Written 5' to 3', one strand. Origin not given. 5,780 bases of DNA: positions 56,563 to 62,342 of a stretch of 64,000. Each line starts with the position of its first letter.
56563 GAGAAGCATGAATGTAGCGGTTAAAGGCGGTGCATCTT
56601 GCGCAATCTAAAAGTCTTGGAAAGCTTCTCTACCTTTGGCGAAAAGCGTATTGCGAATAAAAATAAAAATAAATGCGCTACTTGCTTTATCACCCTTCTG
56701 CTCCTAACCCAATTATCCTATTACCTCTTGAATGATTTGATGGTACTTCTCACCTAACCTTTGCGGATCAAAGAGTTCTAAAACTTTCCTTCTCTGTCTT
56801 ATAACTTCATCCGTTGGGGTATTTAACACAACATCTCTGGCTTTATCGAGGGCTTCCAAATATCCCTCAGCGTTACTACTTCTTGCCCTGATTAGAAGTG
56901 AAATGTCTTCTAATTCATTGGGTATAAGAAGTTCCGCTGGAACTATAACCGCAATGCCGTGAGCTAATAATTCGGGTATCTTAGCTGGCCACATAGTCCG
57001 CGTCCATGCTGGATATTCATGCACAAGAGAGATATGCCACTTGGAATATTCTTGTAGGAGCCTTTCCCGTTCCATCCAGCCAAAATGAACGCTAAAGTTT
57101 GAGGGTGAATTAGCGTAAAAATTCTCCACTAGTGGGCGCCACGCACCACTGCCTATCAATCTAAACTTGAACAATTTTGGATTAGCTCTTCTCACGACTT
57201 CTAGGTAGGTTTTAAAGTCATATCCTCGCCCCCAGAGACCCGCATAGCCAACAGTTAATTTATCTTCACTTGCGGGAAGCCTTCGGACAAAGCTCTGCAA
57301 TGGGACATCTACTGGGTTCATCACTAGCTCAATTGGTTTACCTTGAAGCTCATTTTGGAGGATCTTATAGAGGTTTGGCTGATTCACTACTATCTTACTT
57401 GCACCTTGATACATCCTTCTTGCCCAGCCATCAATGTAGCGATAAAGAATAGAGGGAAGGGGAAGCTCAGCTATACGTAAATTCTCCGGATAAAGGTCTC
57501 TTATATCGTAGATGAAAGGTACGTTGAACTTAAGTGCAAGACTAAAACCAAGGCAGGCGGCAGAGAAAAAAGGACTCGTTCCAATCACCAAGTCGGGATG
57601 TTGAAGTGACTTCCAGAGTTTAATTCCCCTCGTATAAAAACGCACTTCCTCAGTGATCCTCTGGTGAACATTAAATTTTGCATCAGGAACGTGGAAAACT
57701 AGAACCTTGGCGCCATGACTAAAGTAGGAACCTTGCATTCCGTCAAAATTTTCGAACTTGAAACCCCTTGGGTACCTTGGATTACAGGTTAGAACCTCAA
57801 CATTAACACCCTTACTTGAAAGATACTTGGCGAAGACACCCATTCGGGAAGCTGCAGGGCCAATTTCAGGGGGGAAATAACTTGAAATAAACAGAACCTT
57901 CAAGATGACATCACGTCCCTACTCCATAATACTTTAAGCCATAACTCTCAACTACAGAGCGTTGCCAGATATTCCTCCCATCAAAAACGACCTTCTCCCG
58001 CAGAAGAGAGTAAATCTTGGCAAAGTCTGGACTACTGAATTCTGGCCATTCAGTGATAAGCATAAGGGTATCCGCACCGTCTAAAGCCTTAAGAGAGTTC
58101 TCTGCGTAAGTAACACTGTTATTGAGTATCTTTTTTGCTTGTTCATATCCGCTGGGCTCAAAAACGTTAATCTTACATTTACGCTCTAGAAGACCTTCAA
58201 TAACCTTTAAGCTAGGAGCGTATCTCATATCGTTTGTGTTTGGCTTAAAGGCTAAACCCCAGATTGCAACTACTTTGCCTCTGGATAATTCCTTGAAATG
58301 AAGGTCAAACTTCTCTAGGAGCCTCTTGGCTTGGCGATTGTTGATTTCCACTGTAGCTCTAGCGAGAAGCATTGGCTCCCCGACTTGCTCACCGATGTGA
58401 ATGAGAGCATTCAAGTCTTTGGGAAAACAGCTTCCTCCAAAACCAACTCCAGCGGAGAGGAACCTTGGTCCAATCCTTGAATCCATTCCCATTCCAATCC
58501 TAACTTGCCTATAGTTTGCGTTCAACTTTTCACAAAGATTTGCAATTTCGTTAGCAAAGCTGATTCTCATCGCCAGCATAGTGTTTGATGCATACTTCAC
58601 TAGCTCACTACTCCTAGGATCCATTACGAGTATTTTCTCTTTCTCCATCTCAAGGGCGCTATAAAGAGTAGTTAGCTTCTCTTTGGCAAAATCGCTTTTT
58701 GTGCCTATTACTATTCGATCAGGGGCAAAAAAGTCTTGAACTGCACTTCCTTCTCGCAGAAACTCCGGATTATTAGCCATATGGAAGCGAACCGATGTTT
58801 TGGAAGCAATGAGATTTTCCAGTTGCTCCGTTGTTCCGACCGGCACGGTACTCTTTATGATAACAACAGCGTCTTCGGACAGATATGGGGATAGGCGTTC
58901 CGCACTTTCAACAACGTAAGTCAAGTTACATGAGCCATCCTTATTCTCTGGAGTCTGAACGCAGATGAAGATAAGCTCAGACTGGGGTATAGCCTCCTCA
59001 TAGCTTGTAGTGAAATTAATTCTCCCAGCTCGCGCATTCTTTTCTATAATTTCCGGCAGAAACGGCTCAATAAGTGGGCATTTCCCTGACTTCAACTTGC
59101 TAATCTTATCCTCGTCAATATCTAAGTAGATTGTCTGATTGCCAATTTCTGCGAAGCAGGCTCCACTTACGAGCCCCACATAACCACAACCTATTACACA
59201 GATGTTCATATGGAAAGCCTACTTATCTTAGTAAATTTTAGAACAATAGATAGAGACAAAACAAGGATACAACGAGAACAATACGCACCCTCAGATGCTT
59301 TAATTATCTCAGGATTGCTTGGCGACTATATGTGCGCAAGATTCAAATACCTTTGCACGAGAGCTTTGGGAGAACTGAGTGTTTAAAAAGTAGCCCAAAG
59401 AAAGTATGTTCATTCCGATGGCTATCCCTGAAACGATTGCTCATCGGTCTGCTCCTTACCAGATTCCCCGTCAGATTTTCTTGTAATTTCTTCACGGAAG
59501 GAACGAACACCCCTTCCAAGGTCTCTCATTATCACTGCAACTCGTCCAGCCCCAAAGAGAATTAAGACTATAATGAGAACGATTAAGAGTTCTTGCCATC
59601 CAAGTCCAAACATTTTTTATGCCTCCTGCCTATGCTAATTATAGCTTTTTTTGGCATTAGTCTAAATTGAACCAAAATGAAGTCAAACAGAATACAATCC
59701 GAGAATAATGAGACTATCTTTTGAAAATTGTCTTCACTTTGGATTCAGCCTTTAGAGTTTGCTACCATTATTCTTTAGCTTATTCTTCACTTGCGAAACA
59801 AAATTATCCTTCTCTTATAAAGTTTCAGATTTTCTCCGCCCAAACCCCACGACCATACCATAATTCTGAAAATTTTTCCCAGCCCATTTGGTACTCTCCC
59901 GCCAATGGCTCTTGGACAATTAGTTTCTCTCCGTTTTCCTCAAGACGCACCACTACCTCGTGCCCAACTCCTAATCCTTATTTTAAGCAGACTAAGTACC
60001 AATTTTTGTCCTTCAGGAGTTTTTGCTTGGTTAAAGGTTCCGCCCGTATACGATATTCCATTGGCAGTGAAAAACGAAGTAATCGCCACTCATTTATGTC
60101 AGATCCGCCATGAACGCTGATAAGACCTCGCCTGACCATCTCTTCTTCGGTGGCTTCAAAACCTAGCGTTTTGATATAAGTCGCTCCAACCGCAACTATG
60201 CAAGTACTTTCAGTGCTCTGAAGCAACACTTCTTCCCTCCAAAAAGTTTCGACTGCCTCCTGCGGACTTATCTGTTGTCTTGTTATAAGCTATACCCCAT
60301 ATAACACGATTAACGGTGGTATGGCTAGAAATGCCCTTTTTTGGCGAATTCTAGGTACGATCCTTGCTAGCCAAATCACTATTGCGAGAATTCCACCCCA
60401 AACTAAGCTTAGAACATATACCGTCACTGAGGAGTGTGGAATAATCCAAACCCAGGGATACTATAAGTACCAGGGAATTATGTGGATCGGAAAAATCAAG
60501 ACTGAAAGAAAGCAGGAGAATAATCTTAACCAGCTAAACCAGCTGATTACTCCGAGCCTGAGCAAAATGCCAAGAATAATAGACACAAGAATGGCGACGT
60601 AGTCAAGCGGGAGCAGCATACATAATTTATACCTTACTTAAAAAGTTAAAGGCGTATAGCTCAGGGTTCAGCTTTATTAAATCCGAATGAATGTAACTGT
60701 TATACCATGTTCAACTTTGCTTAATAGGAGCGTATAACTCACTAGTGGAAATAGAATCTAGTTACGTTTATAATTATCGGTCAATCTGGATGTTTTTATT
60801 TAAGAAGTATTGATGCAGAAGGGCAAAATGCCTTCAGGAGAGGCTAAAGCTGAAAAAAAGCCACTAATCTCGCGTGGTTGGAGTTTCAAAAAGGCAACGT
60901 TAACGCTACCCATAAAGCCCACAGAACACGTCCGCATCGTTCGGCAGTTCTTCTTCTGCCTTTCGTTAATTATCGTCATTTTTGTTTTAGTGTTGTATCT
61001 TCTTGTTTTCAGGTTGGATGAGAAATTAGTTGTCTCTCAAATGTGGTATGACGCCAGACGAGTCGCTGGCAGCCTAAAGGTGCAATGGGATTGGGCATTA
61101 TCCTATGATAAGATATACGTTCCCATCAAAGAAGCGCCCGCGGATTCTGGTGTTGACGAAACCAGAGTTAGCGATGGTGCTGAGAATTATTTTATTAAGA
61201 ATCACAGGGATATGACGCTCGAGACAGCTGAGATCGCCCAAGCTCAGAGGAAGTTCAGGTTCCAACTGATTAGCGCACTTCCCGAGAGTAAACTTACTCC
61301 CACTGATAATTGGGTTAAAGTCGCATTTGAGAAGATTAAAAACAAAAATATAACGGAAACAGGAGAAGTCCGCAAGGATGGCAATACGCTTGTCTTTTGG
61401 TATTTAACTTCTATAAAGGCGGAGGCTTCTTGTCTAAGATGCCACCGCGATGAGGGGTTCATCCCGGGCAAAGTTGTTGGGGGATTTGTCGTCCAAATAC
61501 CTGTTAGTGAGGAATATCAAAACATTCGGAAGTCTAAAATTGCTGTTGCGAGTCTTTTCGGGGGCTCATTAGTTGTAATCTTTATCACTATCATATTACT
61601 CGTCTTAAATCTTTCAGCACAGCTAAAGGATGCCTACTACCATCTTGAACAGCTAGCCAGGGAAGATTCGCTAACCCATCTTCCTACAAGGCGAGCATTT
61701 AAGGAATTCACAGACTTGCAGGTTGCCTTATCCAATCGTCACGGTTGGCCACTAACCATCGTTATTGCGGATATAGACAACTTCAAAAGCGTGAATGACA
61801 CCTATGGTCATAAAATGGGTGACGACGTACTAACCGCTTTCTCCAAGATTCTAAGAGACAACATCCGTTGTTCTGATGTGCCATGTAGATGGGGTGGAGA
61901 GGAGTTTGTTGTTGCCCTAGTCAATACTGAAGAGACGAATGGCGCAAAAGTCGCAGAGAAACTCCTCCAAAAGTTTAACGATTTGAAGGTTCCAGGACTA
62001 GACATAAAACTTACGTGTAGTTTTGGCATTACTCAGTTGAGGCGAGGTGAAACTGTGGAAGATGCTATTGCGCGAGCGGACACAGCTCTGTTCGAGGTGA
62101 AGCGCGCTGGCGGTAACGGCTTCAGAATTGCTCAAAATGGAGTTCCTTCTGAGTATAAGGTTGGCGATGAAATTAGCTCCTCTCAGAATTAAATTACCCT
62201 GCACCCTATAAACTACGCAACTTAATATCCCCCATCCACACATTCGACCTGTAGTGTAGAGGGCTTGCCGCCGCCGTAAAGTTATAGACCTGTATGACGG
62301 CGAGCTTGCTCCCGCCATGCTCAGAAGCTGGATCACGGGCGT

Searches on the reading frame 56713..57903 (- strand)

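Call 79: search_protein_families(library=pfam, proteins=[window:56713-57903:-], max_evalue=0.01)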
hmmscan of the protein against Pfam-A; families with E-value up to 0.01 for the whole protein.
window:56713-57903:- (396 aa): 2 families
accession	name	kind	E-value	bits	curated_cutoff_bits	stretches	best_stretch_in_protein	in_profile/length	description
PF13439.12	Glyco_transf_4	-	8.9e-11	42.5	28.5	1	24-200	11-168/170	Glycosyltransferase Family 4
PF13579.12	Glyco_trans_4_4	-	4.6e-07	30.7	29.7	1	24-197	10-156/158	Glycosyl transferase 4-like domain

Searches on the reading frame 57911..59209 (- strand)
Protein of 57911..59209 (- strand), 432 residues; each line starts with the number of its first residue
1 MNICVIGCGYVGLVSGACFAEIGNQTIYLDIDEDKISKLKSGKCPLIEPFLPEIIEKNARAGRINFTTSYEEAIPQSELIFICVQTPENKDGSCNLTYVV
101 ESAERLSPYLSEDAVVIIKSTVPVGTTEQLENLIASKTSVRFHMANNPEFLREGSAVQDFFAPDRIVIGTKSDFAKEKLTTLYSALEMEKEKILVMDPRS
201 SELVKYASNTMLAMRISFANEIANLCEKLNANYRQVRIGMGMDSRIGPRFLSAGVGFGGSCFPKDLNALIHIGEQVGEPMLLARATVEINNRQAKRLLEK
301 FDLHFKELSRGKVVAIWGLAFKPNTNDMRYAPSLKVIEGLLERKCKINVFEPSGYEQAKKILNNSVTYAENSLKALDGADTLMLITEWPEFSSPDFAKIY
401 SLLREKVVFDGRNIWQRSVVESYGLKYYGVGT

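Call 79: search_protein_families(library=pfam, proteins=[window:57911-59209:-], max_evalue=0.01)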
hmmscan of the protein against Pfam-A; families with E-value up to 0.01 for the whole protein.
window:57911-59209:- (432 aa): 4 families
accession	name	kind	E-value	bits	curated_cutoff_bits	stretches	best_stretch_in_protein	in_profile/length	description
PF03721.20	UDPG_MGDP_dh_N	-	1e-61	208.2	27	1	1-179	1-184/187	UDP-glucose/GDP-mannose dehydrogenase family, NAD binding domain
PF00984.24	UDPG_MGDP_dh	-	3.2e-34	117.3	25.4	1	199-291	1-93/94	UDP-glucose/GDP-mannose dehydrogenase family, central domain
PF03720.21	UDPG_MGDP_dh_C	-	1.6e-31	109.1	30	1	315-416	1-102/103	UDP-glucose/GDP-mannose dehydrogenase family, UDP binding domain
PF03446.21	NAD_binding_2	-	6.4e-05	23.5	21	1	3-137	2-110/161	NAD binding domain of 6-phosphogluconate dehydrogenase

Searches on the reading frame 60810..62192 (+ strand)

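Call 79: search_protein_families(library=pfam, proteins=[window:60810-62192:+], max_evalue=0.01)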
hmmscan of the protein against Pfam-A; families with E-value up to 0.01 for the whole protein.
window:60810-62192:+ (460 aa): 2 families
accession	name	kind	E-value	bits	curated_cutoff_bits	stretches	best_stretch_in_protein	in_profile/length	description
PF00990.26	GGDEF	-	2.2e-40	138.5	23.8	1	285-436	3-160/161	Diguanylate cyclase, GGDEF domain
PF11845.13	Tll0287-like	-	2.1e-06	28.6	24.1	1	131-231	35-144/144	Tll0287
